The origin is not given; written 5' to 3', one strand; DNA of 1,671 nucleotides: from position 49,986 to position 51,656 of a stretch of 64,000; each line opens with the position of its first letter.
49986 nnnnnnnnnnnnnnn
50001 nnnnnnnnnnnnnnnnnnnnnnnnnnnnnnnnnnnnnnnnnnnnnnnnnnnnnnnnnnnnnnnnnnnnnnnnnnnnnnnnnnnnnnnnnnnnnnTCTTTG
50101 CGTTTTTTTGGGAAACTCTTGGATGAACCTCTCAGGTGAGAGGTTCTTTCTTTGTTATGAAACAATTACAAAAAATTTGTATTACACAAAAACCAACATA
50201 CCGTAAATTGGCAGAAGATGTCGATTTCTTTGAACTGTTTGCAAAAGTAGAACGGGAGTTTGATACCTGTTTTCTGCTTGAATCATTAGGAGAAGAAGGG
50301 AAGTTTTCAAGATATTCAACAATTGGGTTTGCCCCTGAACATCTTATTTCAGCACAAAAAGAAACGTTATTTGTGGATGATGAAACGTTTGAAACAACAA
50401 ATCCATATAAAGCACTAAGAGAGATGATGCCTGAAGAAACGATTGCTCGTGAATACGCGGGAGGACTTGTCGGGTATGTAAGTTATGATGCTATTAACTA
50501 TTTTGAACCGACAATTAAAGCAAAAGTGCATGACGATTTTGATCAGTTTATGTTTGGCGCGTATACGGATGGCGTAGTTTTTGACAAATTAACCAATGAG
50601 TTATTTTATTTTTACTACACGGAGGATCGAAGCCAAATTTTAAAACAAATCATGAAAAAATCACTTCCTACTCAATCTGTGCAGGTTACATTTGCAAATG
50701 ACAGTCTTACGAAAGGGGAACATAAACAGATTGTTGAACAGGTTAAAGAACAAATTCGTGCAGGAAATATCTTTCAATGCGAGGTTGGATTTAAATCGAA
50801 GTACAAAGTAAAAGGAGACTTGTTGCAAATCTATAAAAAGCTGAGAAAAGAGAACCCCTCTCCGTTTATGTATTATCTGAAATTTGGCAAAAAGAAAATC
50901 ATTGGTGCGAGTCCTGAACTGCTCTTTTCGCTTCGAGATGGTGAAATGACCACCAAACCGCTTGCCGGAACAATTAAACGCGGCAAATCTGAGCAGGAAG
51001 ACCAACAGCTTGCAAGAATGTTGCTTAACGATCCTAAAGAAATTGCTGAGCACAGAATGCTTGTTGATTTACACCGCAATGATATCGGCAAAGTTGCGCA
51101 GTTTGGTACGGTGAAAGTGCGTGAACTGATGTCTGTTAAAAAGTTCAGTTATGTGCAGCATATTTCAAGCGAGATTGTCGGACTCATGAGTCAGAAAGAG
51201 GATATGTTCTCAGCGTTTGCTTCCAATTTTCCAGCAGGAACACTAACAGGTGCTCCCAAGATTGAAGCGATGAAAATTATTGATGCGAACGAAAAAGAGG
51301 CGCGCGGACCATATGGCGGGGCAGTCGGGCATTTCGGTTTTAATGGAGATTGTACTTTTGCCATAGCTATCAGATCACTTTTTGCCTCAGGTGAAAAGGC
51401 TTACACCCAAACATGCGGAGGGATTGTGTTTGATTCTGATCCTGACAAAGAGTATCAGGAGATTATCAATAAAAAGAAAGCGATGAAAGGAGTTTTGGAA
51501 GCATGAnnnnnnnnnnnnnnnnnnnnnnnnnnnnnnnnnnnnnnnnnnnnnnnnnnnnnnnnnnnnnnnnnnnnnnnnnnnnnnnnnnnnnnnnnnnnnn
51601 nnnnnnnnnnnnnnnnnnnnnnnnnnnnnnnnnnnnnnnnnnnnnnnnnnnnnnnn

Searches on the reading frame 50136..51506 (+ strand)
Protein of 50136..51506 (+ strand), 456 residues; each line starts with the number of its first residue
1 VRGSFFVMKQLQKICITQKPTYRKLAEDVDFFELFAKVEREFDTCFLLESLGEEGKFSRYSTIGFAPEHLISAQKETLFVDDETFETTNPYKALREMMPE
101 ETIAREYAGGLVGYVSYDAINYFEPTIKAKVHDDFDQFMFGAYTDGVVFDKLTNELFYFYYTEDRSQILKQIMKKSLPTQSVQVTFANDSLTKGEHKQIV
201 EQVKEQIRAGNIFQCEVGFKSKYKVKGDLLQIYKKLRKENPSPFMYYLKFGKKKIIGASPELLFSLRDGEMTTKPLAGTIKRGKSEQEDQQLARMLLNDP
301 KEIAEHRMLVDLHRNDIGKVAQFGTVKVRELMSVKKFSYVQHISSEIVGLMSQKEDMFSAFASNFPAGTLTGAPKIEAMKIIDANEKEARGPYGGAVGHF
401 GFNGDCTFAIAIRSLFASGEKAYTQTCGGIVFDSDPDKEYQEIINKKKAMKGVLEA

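Call 90: search_protein_families(library=pfam, proteins=[window:50136-51506:+], max_evalue=0.00001)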
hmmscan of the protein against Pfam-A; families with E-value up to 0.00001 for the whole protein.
window:50136-51506:+ (456 aa): 2 families
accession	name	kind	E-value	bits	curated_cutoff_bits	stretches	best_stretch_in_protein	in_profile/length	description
PF00425.24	Chorismate_bind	-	1.1e-86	291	27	1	195-446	4-257/257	chorismate binding enzyme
PF04715.19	Anth_synt_I_N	-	1.8e-21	77.3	23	1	28-157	2-139/140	Anthranilate synthase component I, N terminal region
